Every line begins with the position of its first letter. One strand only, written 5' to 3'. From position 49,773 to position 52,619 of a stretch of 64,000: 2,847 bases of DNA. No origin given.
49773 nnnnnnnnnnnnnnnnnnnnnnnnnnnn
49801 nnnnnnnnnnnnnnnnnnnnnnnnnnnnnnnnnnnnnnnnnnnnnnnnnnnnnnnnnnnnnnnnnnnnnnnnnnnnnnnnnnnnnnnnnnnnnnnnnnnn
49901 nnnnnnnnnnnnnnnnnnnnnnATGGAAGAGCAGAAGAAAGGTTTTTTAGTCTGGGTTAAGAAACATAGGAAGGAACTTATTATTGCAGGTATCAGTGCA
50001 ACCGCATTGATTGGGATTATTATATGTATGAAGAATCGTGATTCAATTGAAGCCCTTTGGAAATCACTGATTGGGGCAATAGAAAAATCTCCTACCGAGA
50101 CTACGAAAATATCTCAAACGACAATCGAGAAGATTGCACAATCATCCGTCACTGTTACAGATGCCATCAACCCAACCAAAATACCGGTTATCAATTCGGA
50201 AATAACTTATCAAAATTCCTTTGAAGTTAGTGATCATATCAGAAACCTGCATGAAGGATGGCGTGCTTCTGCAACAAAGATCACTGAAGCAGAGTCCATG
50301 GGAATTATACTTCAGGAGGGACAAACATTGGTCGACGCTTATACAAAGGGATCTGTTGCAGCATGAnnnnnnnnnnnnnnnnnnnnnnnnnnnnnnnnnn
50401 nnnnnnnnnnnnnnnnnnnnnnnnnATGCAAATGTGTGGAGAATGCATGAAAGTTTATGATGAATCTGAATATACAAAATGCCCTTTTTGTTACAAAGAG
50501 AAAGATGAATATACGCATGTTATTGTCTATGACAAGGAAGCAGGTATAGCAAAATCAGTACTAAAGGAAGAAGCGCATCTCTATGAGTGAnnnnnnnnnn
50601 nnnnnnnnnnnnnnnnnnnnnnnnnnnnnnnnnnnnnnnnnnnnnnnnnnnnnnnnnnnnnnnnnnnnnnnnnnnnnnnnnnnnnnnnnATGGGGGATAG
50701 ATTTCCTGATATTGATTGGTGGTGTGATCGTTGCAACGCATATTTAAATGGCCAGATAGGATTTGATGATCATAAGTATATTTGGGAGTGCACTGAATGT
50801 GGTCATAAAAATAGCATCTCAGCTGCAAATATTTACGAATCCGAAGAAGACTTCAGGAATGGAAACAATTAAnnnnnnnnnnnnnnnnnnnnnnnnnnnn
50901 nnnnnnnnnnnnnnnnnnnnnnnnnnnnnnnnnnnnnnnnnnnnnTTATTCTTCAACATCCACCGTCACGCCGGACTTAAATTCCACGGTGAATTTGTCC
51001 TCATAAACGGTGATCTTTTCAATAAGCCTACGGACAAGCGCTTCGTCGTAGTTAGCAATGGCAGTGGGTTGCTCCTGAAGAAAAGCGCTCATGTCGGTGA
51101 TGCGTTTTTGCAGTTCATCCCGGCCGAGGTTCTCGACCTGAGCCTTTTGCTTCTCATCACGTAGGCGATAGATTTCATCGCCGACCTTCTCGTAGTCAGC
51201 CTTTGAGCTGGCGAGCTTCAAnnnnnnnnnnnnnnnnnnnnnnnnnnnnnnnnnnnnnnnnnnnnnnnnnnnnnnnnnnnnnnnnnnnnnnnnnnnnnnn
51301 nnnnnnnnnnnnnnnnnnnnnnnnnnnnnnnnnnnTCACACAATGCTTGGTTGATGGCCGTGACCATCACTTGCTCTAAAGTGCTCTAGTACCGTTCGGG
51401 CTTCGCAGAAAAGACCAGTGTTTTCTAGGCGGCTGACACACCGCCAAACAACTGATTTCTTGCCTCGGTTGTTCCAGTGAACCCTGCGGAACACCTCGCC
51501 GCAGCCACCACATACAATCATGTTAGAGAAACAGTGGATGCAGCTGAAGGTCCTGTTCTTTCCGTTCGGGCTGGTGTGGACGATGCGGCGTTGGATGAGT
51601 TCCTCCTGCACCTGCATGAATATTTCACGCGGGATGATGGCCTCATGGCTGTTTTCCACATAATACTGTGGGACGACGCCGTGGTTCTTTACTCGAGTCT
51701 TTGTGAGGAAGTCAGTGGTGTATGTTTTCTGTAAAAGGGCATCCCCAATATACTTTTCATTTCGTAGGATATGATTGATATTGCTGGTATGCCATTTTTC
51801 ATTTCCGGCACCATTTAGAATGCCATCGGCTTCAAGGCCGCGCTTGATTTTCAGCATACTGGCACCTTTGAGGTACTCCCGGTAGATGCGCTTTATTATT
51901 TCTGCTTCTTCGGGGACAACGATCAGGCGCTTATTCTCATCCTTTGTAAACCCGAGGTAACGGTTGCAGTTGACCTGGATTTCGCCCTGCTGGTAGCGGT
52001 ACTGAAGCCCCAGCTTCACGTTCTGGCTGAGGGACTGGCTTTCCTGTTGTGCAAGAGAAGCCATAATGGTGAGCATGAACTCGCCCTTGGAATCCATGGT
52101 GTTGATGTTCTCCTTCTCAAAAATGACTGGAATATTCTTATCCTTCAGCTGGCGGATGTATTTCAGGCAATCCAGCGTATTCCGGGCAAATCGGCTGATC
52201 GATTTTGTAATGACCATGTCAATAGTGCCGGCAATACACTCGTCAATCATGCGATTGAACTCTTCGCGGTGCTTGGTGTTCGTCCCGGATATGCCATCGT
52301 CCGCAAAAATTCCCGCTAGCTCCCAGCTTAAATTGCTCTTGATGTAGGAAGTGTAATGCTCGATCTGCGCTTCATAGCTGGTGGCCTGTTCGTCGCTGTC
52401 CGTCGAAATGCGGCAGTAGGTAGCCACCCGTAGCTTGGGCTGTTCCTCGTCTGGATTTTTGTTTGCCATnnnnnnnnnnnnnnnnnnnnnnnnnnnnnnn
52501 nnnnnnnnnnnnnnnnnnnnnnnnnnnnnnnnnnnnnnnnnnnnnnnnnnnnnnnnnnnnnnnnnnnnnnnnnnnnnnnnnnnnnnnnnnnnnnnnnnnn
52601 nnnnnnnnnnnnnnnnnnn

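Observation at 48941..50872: Operon-like set in element I: RNPP/XRE-like regulator, membrane protein and two tiny CxxC zinc-ribbon proteins, one missing from the ORF track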

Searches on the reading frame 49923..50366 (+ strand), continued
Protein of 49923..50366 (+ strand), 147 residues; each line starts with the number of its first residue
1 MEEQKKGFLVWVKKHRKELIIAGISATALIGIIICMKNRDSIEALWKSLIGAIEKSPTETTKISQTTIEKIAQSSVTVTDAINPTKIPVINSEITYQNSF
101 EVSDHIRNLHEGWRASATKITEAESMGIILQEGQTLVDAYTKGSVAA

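Call 103: search_protein_families(library=pfam, alignment_id=A2, max_evalue=0.1)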
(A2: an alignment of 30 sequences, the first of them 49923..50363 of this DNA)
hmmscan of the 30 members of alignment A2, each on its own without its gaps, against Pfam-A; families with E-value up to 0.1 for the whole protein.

A. member 1, window:49923-50363:+ (147 aa): 0 families

B. families by the number of members that match (of 30 scanned): 6 families
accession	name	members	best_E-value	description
PF20506.3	DUF6732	2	0.059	Family of unknown function (DUF6732)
PF17926.6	TetR_C_21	1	0.04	Tetracyclin repressor-like, C-terminal domain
PF12729.13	4HB_MCP_1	1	0.042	Four helix bundle sensory module for signal transduction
PF20671.3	COG3_C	1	0.05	Conserved oligomeric Golgi complex subunit 3, C-terminal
PF14584.11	DUF4446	1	0.064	Protein of unknown function (DUF4446)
PF08771.16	FRB_dom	1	0.082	FKBP12-rapamycin binding domain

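Call 104: find_related_loci(query=A2, collection=metagenome_contigs, flank=5000)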
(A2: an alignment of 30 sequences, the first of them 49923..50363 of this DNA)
Query A2 (147 aa) in metagenome_contigs; peptide patterns used: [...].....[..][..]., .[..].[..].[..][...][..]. (x = any residue, [..] = any of these).
257 stretches matched a pattern; 112 encode a relative of the query (tblastn E <= 1e-3); the best 80 are kept; 80 distinct loci.
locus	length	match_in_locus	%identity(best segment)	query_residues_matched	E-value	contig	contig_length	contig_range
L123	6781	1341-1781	99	1-147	7e-95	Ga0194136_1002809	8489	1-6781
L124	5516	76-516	88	1-147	8e-83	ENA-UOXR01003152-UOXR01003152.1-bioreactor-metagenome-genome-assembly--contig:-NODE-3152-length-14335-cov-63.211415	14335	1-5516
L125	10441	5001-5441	83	1-147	4e-81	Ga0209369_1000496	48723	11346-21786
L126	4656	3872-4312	86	1-147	3e-81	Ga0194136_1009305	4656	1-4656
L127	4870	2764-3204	78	1-147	1e-73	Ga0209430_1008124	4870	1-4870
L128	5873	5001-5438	53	1-146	1e-43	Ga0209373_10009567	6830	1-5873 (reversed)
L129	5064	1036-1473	53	1-146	1e-43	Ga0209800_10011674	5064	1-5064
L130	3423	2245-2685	47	1-147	7e-40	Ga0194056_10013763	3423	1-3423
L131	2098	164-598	48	1-147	1e-39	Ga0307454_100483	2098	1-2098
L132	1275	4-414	51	11-147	9e-40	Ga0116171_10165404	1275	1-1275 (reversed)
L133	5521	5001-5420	44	2-147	1e-36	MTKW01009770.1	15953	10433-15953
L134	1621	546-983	48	1-147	4e-37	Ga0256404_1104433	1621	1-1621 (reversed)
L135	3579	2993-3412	44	2-147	9e-37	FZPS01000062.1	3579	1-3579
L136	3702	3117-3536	44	2-147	9e-37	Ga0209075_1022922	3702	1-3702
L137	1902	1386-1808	48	1-147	2e-36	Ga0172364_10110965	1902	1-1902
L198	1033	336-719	31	2-144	2e-12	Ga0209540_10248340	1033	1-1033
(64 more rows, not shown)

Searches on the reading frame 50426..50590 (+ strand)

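Call 5: search_protein_families(library=pfam, proteins=[window:50426-50590:+], max_evalue=1)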
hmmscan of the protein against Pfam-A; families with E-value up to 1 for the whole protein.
window:50426-50590:+ (54 aa): 4 families
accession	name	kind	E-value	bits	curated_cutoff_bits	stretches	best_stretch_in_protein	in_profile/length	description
PF14447.12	Prok-RING_4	-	0.0057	17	27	1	7-28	21-42/46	Prokaryotic RING finger family 4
PF13920.12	zf-C3HC4_3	-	0.02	15.2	27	1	2-27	24-47/49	Zinc finger, C3HC4 type (RING finger)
PF00097.31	zf-C3HC4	-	0.052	13.9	21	1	2-22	20-40/40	Zinc finger, C3HC4 type (RING finger)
PF14634.12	zf-RING_5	-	0.14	12.6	27.9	1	3-23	24-42/43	zinc-RING finger domain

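Call 6: search_protein_families(library=ncbifam, proteins=[window:50426-50590:+], max_evalue=1)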
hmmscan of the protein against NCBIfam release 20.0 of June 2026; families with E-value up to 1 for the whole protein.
window:50426-50590:+ (54 aa): 2 families
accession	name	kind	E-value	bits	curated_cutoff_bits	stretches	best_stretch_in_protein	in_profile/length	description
NF041916.1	RING_SCO0854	equivalog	0.056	11.6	600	1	7-38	135-166/842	MXAN_6230/SCO0854 family RING domain-containing protein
TIGR00615.1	recR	equivalog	0.11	12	162.55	1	2-38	55-88/196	recombination mediator RecR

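Call 16: search_protein_families(library=phrogs, proteins=[window:50426-50587:+], max_evalue=0.1)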
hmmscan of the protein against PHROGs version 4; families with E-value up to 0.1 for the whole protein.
window:50426-50587:+ (54 aa): 1 family
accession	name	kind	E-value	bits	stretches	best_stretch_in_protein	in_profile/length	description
phrog_131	-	DNA, RNA and nucleotide metabolism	0.078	14.1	1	2-38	67-104/131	HNH endonuclease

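Call 17: search_protein_families(library=padloc, proteins=[window:50426-50587:+], max_evalue=0.1)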
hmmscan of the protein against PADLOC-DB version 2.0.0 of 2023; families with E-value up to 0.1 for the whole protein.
window:50426-50587:+ (54 aa): 1 family
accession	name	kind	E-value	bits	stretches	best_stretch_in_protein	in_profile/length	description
PDLC05059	PDC-S64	-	0.0021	15.1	1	3-48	204-249/339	-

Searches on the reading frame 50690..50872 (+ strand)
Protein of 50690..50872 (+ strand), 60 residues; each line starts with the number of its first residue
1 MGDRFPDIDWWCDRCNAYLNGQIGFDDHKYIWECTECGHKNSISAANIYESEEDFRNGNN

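Call 5: search_protein_families(library=pfam, proteins=[window:50690-50872:+], max_evalue=1)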
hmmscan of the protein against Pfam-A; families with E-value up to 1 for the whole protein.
window:50690-50872:+ (60 aa): 13 families
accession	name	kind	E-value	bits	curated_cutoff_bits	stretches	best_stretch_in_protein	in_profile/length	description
PF04810.20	zf-Sec23_Sec24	-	6.7e-08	32.9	25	1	12-44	4-36/39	Sec23/Sec24 zinc finger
PF18073.7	Zn_ribbon_LapB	-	0.0054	16.8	25.7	1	24-43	7-26/28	Rubredoxin metal binding domain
PF12874.13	zf-met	-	0.011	16.5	21.2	1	10-28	1-19/25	Zinc-finger of C2H2 type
PF17283.8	Zn_ribbon_SprT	-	0.012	16.1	28.1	1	28-42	1-18/38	SprT-like zinc ribbon domain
PF21817.3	CapR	-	0.013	16.1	24.2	1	28-59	29-61/67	CapR homology domain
PF15777.11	Anti-TRAP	-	0.016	15.6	32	1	4-46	5-45/59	Tryptophan RNA-binding attenuator protein inhibitory protein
PF18547.6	HalOD2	-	0.018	15.4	27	1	30-41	30-41/52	Halobacterial output domain 2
PF18439.7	zf_UBZ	-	0.033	14.3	25.6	0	10-19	3-12/32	Ubiquitin-Binding Zinc Finger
PF20120.5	DUF6510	-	0.037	14.3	26.4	1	24-52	19-47/86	Family of unknown function (DUF6510)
PF23145.1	Zf_2nd_IFT121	-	0.07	13.2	25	0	30-42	15-27/45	IFT121, second zinc finger domain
PF14311.12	DUF4379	-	0.12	13.1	24.5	1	28-40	24-36/56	Probable Treble clef zinc finger domain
PF05876.18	GpA_ATPase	-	0.12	12.5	25.6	1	26-52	189-215/247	Phage terminase large subunit gpA, ATPase domain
PF00641.23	Zn_ribbon_RanBP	-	0.14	11.9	27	1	32-42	5-15/30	Zn-finger in Ran binding protein and others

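Call 6: search_protein_families(library=ncbifam, proteins=[window:50690-50872:+], max_evalue=1)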
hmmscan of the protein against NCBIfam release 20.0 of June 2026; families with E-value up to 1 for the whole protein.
window:50690-50872:+ (60 aa): 5 families
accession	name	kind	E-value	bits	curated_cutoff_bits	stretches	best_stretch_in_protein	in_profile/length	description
TIGR00467.1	lysS_arch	equivalog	0.011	14.3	147.55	1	7-45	166-204/515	lysine--tRNA ligase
NF001764.0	PRK00504.1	subfamily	0.037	14.4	40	1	31-47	7-23/50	50S ribosomal protein L33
NF011482.0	PRK14892.1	equivalog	0.042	13.8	109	1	10-53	22-64/101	putative transcription elongation factor Elf1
NF045720.1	rubredox_RCKP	subfamily_domain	0.26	10.9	45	1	31-40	3-12/34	RCKP-type rubredoxin-like domain-containing protein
TIGR03037.1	anthran_nbaC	equivalog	0.69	9.9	145.95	0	28-54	111-137/159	3-hydroxyanthranilate 3,4-dioxygenase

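Call 8: find_encoding_contigs(protein=window:50690-50872:+, flank=10000, max_places=10)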
Protein window:50690-50872:+ (60 aa): 21 contigs read that carry it; 10 places shown.
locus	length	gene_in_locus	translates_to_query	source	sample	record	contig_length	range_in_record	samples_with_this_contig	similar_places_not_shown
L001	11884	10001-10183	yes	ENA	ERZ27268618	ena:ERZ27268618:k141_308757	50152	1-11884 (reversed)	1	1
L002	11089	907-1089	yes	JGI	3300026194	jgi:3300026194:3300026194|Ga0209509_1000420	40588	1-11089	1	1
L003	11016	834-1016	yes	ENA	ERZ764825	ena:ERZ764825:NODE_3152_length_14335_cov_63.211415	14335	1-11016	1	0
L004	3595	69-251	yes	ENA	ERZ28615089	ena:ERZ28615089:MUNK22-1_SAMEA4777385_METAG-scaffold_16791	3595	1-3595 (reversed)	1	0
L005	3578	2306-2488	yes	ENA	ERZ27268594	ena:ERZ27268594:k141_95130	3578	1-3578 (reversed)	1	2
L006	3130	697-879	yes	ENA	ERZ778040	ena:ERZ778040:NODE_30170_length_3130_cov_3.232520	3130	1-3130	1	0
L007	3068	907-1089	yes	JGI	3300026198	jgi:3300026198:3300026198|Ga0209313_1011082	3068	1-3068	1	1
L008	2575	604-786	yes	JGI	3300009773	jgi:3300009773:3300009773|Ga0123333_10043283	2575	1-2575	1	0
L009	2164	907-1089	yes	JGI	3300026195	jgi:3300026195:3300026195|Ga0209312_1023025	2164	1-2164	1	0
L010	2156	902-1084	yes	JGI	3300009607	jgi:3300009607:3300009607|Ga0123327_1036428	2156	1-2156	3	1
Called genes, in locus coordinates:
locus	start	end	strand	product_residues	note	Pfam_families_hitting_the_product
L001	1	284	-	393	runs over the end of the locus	PF07833:Cu_amine_oxidN1, PF01832:Glucosaminidase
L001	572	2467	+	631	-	PF23198:PDE8A_N (faint), PF00512:HisKA, PF02518:HATPase_c, PF00072:Response_reg, PF01627:Hpt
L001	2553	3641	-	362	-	PF00465:Fe-ADH, PF13685:Fe-ADH_2, PF01761:DHQ_synthase, PF24621:DHQS_C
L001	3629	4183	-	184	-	PF13238:AAA_18, PF13671:AAA_33 (faint), PF01202:SKI, PF03668:RapZ-like_N (weak)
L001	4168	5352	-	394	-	PF01264:Chorismate_synt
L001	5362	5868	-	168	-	PF18955:DUF5698, PF10035:DUF2179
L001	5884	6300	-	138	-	-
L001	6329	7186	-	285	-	PF08501:Shikimate_dh_N, PF18317:SDH_C (weak)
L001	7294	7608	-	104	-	PF13181:TPR_8 (faint)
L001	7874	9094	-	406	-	PF05598:DUF772, PF13701:DDE_Tnp_1_4 (faint), PF01609:DDE_Tnp_1, PF13751:DDE_Tnp_1_6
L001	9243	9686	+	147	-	-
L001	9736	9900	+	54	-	-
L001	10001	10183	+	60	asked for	PF04810:zf-Sec23_Sec24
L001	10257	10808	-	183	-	-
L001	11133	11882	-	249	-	?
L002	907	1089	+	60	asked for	PF04810:zf-Sec23_Sec24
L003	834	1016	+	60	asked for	PF04810:zf-Sec23_Sec24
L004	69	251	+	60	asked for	PF04810:zf-Sec23_Sec24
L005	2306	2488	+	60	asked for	PF04810:zf-Sec23_Sec24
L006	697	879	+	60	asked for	PF04810:zf-Sec23_Sec24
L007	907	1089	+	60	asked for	PF04810:zf-Sec23_Sec24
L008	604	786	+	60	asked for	PF04810:zf-Sec23_Sec24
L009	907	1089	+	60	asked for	PF04810:zf-Sec23_Sec24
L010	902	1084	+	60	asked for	PF04810:zf-Sec23_Sec24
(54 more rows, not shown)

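Call 16: search_protein_families(library=phrogs, proteins=[window:50690-50869:+], max_evalue=0.1)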
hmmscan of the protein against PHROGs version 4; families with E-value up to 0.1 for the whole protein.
window:50690-50869:+ (60 aa): 5 families
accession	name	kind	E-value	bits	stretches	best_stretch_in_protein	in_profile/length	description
phrog_18378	-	unknown function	0.0076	17.3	1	11-43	9-39/64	-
phrog_8829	-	unknown function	0.022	15.8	1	5-43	21-59/59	-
phrog_6422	-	moron, auxiliary metabolic gene and host takeover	0.032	15.6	1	9-47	7-49/120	Lar-like restriction alleviation protein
phrog_9369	-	unknown function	0.045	14.5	1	27-44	36-53/69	-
phrog_25593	-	unknown function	0.062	13.4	1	12-50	44-80/344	-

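Call 17: search_protein_families(library=padloc, proteins=[window:50690-50869:+], max_evalue=0.1)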
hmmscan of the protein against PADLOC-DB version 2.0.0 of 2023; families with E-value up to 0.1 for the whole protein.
window:50690-50869:+ (60 aa): 0 families

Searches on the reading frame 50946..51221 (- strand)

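Call 5: search_protein_families(library=pfam, proteins=[window:50946-51221:-], max_evalue=1)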
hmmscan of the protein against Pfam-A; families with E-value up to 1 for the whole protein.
window:50946-51221:- (91 aa): 2 families
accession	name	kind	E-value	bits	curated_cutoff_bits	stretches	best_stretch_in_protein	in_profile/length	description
PF14287.11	DUF4368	-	0.00074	20.1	25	1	36-76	4-47/67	Domain of unknown function (DUF4368)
PF00817.25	IMS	-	0.079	13.3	23.2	1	4-70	66-124/148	impB/mucB/samB family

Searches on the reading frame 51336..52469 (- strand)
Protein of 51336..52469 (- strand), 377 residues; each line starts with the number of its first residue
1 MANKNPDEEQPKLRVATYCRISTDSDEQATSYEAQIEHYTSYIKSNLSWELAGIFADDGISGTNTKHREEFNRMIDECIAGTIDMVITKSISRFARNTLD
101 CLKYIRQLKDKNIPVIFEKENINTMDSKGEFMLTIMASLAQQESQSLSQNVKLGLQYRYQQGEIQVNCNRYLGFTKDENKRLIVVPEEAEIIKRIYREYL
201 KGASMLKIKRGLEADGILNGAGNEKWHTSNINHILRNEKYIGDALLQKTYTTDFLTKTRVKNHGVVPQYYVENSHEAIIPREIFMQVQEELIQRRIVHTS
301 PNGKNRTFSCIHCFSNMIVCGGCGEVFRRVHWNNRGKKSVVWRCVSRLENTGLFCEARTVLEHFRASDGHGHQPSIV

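Call 5: search_protein_families(library=pfam, proteins=[window:51336-52469:-], max_evalue=1)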
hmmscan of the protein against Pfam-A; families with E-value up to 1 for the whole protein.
window:51336-52469:- (377 aa): 4 families
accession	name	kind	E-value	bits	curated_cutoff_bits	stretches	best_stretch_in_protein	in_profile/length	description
PF00239.26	Resolvase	-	7.6e-35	120.6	23.3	1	16-163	2-144/145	Resolvase, N terminal domain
PF07508.19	Recombinase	-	2e-22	79.8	21.1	1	186-291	1-99/102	Recombinase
PF13408.12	Zn_ribbon_recom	-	5e-08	33.6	25.3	1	314-361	2-45/58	Recombinase zinc beta ribbon domain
PF12138.14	Spherulin4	-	0.11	12.4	30.2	1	15-73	65-119/239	Spherulation-specific family 4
